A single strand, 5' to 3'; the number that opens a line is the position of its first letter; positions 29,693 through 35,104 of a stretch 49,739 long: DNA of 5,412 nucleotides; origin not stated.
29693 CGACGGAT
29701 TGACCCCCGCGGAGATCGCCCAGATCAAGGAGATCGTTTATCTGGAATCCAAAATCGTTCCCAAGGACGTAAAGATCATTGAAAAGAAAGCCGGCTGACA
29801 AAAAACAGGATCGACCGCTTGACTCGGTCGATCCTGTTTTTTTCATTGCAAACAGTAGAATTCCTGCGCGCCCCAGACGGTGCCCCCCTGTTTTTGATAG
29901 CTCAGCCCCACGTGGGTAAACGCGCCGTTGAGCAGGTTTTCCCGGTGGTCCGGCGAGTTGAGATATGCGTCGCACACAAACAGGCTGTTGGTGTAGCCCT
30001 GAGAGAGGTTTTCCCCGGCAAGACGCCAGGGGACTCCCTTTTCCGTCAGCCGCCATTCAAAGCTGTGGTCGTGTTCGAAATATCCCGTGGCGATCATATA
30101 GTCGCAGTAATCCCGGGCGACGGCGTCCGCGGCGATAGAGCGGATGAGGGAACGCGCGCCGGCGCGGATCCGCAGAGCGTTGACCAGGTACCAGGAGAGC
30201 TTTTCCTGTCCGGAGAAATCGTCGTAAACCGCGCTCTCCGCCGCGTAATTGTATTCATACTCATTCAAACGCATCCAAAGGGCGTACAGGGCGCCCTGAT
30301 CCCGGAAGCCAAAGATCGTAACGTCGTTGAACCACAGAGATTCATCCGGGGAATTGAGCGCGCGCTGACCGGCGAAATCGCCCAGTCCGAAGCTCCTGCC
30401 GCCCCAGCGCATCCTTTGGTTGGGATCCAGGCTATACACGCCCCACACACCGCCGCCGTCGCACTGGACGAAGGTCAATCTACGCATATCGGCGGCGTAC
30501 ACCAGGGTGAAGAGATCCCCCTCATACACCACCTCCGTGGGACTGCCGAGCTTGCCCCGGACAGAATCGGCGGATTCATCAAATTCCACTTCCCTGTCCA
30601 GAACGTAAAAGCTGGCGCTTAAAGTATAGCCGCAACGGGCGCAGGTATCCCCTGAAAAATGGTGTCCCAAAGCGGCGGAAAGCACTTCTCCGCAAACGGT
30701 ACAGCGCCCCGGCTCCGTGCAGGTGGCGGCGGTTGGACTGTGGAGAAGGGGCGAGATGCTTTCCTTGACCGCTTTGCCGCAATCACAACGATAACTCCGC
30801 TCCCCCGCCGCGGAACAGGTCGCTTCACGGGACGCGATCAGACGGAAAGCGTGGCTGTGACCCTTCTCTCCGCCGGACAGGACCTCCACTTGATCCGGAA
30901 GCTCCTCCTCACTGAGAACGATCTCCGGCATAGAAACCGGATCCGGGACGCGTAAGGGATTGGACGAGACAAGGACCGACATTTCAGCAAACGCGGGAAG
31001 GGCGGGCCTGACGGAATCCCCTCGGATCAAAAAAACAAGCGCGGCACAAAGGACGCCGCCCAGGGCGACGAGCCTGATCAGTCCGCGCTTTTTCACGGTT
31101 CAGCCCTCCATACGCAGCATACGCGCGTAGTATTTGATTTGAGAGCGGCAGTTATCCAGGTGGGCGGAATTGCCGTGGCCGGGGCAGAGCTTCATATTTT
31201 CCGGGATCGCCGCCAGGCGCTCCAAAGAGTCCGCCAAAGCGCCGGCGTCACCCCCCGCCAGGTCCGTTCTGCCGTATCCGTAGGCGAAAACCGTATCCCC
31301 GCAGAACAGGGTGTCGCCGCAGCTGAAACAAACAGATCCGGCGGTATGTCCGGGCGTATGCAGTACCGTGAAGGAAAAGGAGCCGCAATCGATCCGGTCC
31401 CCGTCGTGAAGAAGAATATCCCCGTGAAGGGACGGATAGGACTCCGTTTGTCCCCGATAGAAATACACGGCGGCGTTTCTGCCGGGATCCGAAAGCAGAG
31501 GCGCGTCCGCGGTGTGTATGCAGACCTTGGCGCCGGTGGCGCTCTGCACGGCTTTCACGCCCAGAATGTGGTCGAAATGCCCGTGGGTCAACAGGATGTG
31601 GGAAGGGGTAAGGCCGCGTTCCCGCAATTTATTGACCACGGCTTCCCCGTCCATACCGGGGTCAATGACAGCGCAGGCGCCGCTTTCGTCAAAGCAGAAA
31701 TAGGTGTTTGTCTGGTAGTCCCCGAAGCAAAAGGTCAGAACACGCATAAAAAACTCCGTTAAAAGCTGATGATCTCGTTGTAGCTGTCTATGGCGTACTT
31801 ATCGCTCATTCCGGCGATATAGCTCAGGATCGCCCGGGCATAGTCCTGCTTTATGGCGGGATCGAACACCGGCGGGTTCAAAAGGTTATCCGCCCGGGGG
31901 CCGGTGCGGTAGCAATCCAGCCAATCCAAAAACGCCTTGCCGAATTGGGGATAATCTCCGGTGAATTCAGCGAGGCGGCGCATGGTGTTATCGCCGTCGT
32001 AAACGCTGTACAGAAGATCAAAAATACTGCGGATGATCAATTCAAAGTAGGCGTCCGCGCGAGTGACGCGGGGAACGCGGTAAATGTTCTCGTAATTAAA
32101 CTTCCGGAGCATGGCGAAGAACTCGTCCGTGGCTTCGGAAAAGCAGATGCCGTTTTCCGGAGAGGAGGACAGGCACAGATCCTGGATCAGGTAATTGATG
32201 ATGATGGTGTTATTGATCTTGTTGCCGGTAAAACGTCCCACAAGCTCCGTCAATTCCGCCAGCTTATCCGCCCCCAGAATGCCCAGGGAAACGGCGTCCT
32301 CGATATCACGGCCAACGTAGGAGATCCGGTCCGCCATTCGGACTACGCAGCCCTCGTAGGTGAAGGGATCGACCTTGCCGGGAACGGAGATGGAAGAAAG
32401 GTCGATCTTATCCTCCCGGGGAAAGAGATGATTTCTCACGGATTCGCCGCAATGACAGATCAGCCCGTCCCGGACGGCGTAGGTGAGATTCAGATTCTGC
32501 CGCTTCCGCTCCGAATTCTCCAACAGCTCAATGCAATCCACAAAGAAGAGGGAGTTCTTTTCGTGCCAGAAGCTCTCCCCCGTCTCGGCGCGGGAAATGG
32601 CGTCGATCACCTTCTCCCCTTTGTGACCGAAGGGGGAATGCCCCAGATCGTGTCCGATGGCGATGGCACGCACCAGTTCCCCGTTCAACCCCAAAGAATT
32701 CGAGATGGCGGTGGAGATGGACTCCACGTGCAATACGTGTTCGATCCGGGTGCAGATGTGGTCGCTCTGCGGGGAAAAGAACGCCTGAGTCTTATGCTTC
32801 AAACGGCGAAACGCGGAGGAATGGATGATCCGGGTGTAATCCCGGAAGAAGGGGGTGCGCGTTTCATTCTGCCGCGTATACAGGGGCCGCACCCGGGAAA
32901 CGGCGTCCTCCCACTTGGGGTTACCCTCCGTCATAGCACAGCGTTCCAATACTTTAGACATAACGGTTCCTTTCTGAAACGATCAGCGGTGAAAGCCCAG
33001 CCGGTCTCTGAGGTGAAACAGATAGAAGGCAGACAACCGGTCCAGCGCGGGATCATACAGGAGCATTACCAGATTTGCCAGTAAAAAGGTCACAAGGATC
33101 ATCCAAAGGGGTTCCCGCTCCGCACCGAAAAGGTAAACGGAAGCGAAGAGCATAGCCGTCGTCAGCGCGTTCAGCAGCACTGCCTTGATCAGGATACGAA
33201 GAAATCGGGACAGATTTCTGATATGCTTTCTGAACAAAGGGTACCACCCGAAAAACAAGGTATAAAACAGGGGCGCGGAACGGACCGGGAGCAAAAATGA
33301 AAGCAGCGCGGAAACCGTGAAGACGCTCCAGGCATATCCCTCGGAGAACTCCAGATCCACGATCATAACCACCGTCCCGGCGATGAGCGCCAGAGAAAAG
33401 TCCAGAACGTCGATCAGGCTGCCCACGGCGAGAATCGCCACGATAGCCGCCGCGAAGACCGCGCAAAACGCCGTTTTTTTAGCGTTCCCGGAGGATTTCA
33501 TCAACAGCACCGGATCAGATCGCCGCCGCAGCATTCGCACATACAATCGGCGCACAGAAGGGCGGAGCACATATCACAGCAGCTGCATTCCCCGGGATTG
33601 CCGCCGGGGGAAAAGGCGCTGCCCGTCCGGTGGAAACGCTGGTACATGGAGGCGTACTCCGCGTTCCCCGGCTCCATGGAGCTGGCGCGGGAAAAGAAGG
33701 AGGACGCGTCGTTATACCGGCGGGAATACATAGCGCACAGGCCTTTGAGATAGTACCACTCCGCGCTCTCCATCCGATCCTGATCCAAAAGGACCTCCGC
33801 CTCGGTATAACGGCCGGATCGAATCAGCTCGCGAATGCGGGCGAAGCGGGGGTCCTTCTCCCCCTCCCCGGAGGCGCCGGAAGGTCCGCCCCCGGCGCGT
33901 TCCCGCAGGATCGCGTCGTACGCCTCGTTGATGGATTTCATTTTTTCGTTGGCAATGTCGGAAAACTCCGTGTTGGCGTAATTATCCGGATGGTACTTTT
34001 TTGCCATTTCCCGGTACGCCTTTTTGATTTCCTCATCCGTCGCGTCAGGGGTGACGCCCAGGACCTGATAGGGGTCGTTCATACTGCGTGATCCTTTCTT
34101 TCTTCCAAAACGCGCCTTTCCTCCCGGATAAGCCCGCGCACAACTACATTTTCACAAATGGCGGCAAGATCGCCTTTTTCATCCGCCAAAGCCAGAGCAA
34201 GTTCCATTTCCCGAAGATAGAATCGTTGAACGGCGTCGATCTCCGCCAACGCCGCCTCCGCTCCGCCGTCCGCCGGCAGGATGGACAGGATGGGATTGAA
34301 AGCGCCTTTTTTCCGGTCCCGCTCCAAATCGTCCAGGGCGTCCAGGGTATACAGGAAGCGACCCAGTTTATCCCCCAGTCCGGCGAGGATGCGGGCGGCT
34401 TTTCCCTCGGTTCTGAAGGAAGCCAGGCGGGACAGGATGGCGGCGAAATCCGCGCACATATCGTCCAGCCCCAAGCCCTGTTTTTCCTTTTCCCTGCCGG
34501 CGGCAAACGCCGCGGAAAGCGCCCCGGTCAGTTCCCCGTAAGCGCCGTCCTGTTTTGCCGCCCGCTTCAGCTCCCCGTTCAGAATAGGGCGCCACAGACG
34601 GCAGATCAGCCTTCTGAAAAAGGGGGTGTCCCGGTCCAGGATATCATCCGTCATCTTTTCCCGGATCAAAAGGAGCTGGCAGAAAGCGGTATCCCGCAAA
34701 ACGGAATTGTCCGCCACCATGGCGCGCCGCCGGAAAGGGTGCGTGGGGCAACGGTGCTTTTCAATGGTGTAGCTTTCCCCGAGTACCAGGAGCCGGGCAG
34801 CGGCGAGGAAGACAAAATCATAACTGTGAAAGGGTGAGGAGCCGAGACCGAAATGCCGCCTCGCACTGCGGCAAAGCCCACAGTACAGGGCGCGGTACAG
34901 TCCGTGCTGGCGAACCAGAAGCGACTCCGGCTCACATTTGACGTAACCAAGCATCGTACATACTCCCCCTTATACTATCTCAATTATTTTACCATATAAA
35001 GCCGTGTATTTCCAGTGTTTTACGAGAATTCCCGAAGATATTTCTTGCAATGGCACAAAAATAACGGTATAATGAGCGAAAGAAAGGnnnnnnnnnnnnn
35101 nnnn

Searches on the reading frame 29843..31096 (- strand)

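Call 91: search_protein_families(library=pfam, proteins=[window:29843-31096:-], max_evalue=0.0001)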
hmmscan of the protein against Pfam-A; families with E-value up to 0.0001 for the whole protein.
window:29843-31096:- (417 aa): 1 family
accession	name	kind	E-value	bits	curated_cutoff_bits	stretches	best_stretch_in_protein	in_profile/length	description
PF00188.32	CAP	-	8.1e-12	46.5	21.1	1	303-406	2-108/117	Cysteine-rich secretory protein family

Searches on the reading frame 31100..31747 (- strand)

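Call 91: search_protein_families(library=pfam, proteins=[window:31100-31747:-], max_evalue=0.0001)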
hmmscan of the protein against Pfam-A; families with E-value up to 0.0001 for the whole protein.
window:31100-31747:- (215 aa): 2 families
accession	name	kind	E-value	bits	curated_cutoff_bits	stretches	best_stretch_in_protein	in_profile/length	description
PF00753.33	Lactamase_B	-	8e-33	114.5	22.7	1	9-191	2-196/196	Metallo-beta-lactamase superfamily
PF12706.13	Lactamase_B_2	-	3.4e-05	24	27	1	27-129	4-106/200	Beta-lactamase superfamily domain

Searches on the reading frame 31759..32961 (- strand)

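Call 16: search_protein_families(library=pfam, proteins=[window:31759-32961:-], max_evalue=0.01)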
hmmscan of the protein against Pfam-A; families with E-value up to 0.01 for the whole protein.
window:31759-32961:- (400 aa): 2 families
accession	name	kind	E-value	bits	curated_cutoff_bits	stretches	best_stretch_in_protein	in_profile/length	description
PF13286.11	HD_assoc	-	1.6e-10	41.8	22.2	2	372-395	67-90/91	Phosphohydrolase-associated domain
PF01966.28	HD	-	1e-09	39.1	22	1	72-214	1-114/116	HD domain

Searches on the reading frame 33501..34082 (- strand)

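Call 16: search_protein_families(library=pfam, proteins=[window:33501-34082:-], max_evalue=0.01)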
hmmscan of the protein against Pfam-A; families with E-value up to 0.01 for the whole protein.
window:33501-34082:- (193 aa): 4 families
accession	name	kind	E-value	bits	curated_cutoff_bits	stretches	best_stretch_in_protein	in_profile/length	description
PF00226.36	DnaJ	-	1.1e-17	64.3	27.8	1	3-58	1-53/63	DnaJ domain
PF07719.23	TPR_2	-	0.00012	22.4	27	1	107-140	1-34/34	Tetratricopeptide repeat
PF14559.12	TPR_19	-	0.0014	19.4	25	1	86-148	1-66/68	Tetratricopeptide repeat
PF00515.34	TPR_1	-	0.0032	17.7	27.8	0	107-140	1-34/34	Tetratricopeptide repeat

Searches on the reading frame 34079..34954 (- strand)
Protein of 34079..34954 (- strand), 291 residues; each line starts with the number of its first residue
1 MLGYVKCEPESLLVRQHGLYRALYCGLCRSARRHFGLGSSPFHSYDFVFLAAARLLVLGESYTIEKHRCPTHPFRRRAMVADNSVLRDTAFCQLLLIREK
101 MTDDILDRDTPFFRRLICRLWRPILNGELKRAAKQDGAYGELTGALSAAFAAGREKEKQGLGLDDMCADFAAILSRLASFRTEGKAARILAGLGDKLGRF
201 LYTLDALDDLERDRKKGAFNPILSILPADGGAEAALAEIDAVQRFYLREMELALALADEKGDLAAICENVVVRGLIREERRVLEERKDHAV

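Call 16: search_protein_families(library=pfam, proteins=[window:34079-34954:-], max_evalue=0.01)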
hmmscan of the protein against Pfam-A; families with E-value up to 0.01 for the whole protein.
window:34079-34954:- (291 aa): 1 family
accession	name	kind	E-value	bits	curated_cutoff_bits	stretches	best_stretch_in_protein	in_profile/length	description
PF18937.5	DUF5685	-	3.3e-42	145.2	26.7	1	1-277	1-268/272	Family of unknown function (DUF5685)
